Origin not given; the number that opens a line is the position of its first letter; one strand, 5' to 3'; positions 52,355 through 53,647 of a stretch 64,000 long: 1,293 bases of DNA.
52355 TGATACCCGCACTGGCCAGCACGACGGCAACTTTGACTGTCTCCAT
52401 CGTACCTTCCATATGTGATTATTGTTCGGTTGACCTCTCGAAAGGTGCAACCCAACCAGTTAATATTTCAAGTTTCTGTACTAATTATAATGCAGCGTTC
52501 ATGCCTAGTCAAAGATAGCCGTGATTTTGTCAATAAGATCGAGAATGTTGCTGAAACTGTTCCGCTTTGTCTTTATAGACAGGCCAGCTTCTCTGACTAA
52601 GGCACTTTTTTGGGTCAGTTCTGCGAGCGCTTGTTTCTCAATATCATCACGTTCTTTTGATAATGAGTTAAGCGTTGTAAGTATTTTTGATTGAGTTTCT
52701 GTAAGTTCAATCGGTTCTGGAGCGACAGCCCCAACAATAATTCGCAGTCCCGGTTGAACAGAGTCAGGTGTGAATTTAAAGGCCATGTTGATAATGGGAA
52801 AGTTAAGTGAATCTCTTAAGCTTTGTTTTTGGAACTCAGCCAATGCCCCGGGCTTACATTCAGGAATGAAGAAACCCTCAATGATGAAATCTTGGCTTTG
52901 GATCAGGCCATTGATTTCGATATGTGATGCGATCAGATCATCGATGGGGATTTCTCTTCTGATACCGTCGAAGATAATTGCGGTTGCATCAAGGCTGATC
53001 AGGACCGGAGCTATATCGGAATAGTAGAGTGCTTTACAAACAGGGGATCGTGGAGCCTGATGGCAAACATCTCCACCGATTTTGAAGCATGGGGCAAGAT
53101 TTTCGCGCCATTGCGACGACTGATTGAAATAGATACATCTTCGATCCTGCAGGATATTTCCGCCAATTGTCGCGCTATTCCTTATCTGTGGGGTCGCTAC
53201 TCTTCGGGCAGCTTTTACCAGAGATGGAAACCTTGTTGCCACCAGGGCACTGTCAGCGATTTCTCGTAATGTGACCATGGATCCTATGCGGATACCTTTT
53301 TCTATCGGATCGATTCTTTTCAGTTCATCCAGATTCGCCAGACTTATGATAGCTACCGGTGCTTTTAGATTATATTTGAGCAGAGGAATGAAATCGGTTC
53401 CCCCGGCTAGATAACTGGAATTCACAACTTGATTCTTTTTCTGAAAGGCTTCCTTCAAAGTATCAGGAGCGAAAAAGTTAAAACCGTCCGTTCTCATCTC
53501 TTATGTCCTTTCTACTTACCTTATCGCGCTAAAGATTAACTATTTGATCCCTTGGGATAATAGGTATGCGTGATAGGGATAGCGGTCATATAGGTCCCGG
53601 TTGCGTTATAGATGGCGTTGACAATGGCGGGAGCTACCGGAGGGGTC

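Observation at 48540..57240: Low-GC island with a molybdenum hydroxylase module inserted directly upstream of the str operon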

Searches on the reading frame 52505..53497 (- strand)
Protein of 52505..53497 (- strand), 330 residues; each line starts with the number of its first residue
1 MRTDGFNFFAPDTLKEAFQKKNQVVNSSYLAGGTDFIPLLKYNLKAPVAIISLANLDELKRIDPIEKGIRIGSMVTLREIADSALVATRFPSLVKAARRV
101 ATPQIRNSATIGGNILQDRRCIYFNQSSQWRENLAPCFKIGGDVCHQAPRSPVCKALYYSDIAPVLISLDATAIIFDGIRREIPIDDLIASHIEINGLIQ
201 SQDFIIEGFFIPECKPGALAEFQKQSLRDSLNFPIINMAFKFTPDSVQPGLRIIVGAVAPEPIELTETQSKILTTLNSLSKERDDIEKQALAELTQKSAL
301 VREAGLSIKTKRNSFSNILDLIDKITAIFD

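Call 5: search_protein_families(library=pfam, proteins=[window:52505-53497:-])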
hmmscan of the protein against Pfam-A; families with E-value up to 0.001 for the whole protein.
window:52505-53497:- (330 aa): 1 family
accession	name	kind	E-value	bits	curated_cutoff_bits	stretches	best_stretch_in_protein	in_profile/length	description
PF00941.27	FAD_binding_5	-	4.1e-35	121.5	27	1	6-212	3-168/170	FAD binding domain in molybdopterin dehydrogenase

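Call 6: search_protein_families(library=ncbifam, proteins=[window:52505-53497:-])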
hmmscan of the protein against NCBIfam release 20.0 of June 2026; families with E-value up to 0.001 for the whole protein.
window:52505-53497:- (330 aa): 8 families
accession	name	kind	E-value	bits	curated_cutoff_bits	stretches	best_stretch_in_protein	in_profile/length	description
TIGR03195.1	4hydrxCoA_B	equivalog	3.3e-51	174.3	404.55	1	6-277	5-276/321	4-hydroxybenzoyl-CoA reductase subunit beta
NF043083.1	XdhB_XDHase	equivalog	4.5e-26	91.7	310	1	8-115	7-115/289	xanthine dehydrogenase subunit XdhB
NF007427.0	PRK09971.1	equivalog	1.2e-25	90.3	287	1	9-115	8-115/292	xanthine dehydrogenase FAD-binding subunit XdhB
NF041019.1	glyceraldDH_beta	equivalog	2e-22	79.8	350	1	5-115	5-115/280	glyceraldehyde dehydrogenase subunit beta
TIGR03199.1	pucC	equivalog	2.4e-21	76.2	306.05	1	11-117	1-108/264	xanthine dehydrogenase subunit C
TIGR02963.1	xanthine_xdhA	equivalog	6.4e-20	71.2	467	1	7-116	194-301/468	xanthine dehydrogenase small subunit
TIGR03312.1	Se_sel_red_FAD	hypoth_equivalog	2e-10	40.3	241.5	1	7-116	3-107/257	molybdopterin-dependent oxidoreductase FAD-binding subunit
TIGR02969.1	mam_aldehyde_ox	subfamily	0.0004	17.9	1912.3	1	6-117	237-357/1330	aldehyde oxidase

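Call 22: search_solved_structures(query=window:52505-53497:-, show_alignments=2)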
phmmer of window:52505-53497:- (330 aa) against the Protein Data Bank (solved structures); distinct sequences matched with E-value up to 0.001: 15.
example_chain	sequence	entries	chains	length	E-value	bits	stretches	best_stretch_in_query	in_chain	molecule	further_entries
1rm6_B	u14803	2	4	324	4.5e-38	134.8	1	10-300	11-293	4-hydroxybenzoyl-CoA reductase beta subunit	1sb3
5y6q_B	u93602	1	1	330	1.6e-20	77.2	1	13-270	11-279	Aldehyde oxidase medium subunit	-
5g5g_B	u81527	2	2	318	5e-16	62.4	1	6-267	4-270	PUTATIVE XANTHINE DEHYDROGENASE YAGR MOLYBDENUM-BINDING SU SUBUNIT | Aldehyde oxidoreductase FAD-binding subunit PaoB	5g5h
3hrd_C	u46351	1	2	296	2.5e-14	56.8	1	5-116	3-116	Nicotinate dehydrogenase FAD-subunit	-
1ffv_C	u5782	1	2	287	6.9e-13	52.1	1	5-116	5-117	CUTM, FLAVOPROTEIN OF CARBON MONOXIDE DEHYDROGENASE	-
1ffu_C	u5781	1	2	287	7e-13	52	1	5-116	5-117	CUTM, FLAVOPROTEIN OF CARBON MONOXIDE DEHYDROGENASE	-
7dqx_E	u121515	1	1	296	4e-12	49.6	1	3-116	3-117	6-hydroxypseudooxynicotine dehydrogenase complex subunit alpha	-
7dqx_B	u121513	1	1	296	4.5e-12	49.4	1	3-116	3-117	6-hydroxypseudooxynicotine dehydrogenase complex subunit alpha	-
1t3q_C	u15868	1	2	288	7.9e-10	42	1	2-116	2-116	quinoline 2-oxidoreductase medium subunit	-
4zoh_B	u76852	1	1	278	9.9e-09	38.4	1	5-116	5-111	Putative oxidoreductase FAD-binding subunit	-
1n5w_C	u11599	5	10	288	2.1e-08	37.3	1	5-115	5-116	Carbon monoxide dehydrogenase medium chain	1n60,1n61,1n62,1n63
1zxi_C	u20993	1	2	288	2.1e-08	37.3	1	5-115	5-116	Carbon monoxide dehydrogenase medium chain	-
8uem_B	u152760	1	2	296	9.6e-06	28.6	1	28-117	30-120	Carbon monoxide dehydrogenase medium chain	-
1jro_A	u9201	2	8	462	0.00019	24.4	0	27-116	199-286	xanthine dehydrogenase, chain A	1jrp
2w3r_A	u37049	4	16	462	0.00021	24.2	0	27-116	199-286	XANTHINE DEHYDROGENASE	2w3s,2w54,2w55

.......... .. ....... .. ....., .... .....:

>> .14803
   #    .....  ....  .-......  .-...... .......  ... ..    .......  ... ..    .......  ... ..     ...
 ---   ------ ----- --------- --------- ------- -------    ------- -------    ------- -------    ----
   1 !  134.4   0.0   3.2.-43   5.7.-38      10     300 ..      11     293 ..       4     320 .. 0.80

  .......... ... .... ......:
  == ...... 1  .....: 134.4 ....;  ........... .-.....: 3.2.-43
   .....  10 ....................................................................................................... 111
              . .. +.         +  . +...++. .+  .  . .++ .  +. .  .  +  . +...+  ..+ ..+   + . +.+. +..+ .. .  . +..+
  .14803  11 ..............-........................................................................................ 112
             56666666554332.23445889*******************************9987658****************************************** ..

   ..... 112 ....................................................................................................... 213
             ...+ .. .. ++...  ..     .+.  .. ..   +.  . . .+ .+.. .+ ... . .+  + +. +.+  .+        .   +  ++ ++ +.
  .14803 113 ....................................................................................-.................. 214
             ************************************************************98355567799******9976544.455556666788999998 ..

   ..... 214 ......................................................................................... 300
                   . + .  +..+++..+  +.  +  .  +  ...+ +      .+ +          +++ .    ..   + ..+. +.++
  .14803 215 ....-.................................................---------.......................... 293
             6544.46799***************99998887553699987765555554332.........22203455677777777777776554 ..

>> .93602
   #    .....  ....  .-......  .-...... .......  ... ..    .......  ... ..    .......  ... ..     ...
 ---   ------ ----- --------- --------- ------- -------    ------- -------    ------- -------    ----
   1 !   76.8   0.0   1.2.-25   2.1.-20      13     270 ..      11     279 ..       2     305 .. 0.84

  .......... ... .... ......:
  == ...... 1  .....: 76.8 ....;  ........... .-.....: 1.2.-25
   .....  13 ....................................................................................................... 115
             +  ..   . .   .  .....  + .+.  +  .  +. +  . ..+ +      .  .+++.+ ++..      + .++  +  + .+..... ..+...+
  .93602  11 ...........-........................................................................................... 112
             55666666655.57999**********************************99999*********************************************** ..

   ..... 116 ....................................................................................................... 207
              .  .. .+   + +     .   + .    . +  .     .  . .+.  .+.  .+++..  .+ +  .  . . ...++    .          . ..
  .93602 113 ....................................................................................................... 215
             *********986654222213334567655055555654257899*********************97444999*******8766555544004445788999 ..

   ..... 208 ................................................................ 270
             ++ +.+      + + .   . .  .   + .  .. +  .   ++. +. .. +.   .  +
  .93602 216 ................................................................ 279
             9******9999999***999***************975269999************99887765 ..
